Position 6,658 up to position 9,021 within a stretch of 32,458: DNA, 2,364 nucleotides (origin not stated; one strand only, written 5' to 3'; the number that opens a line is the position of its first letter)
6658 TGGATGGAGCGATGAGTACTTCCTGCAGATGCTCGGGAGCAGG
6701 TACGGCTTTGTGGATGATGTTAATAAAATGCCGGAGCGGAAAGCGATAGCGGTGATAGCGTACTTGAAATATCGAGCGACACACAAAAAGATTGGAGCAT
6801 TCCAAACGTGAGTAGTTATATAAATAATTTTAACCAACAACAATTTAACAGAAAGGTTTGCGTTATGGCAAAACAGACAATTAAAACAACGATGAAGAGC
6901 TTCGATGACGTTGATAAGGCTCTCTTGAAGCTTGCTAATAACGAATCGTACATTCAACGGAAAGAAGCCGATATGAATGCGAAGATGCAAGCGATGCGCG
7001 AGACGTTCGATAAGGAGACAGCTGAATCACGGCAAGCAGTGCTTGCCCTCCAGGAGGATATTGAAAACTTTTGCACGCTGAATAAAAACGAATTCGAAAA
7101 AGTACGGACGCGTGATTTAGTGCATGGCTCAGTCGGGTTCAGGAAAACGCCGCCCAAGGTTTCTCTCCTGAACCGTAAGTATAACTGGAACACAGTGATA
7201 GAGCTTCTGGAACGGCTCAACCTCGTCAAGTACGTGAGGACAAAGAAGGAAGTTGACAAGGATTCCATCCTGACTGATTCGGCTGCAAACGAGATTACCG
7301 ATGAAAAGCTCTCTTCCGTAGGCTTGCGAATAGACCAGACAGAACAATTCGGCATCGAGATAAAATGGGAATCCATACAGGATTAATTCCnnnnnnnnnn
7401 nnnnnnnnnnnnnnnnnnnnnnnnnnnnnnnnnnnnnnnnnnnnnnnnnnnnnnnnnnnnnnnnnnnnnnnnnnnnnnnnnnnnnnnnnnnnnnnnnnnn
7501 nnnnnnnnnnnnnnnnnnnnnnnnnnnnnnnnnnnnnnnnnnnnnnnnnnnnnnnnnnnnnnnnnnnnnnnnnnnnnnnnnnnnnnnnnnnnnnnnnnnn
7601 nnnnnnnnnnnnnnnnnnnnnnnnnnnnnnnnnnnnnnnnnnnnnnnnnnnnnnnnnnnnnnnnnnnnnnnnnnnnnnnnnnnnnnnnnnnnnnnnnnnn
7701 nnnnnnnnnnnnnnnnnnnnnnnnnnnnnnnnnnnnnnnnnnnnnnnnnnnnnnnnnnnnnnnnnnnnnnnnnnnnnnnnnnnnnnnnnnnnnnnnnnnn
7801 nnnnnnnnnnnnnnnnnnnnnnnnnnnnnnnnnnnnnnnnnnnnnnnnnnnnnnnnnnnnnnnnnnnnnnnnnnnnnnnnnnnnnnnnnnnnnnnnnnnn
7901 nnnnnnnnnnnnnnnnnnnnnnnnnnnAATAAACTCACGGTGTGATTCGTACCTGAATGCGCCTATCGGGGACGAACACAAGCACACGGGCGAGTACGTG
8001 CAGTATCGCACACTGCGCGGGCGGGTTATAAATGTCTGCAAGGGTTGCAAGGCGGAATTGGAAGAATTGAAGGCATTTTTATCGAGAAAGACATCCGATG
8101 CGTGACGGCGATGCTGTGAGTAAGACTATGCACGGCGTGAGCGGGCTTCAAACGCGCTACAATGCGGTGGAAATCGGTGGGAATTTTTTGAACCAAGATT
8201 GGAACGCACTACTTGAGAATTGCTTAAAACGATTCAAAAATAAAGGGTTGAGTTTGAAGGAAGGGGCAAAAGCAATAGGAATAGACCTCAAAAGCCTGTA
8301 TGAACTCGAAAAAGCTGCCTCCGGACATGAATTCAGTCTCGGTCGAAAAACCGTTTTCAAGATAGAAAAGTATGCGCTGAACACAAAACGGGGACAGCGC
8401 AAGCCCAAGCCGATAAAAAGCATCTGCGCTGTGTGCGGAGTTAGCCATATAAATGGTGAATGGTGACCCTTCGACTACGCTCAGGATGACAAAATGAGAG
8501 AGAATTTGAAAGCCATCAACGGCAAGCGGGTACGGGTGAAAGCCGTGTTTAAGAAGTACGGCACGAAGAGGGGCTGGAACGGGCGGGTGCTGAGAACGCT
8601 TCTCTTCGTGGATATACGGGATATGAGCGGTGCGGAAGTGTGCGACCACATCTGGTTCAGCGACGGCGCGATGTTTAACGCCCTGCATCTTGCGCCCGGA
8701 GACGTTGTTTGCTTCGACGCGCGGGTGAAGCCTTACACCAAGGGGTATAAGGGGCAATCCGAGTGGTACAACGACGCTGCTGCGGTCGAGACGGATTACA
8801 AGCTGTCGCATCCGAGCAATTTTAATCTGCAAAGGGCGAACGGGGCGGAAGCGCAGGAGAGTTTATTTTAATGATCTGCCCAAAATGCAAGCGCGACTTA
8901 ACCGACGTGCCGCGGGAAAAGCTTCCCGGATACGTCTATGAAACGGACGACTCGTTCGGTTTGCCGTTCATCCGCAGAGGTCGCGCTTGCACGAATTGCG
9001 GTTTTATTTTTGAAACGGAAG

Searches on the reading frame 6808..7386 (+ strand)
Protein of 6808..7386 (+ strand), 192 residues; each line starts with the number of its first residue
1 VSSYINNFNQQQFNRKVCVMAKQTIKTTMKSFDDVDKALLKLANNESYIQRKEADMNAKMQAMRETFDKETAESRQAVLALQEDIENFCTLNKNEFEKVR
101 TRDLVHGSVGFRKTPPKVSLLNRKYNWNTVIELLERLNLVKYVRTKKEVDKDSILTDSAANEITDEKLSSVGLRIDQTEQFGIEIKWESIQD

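Call 98: search_protein_families(library=pfam, proteins=[window:6808-7386:+], max_evalue=0.05)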
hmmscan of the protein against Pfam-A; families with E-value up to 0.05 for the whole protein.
window:6808-7386:+ (192 aa): 2 families
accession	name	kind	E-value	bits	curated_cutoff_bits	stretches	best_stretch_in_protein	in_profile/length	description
PF07352.17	Phage_Mu_Gam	-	2e-31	109.4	28.3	1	33-185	2-149/149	Bacteriophage Mu Gam like protein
PF09110.16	HAND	-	0.013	16.7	26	1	20-97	23-100/109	HAND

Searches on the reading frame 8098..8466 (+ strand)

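Call 98: search_protein_families(library=pfam, proteins=[window:8098-8466:+], max_evalue=0.05)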
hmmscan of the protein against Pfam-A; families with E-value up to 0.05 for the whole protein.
window:8098-8466:+ (122 aa): 1 family
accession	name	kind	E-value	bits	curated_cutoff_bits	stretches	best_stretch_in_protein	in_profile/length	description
PF01381.28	HTH_3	-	0.011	16.1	23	0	47-73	6-32/55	Helix-turn-helix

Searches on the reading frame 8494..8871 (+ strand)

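Call 98: search_protein_families(library=pfam, proteins=[window:8494-8871:+], max_evalue=0.05)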
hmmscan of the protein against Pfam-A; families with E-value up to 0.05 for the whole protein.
window:8494-8871:+ (125 aa): 1 family
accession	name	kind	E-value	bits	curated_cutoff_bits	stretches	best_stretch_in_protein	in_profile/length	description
PF01336.31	tRNA_anti-codon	-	0.0016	18.7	27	1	26-84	11-63/75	OB-fold nucleic acid binding domain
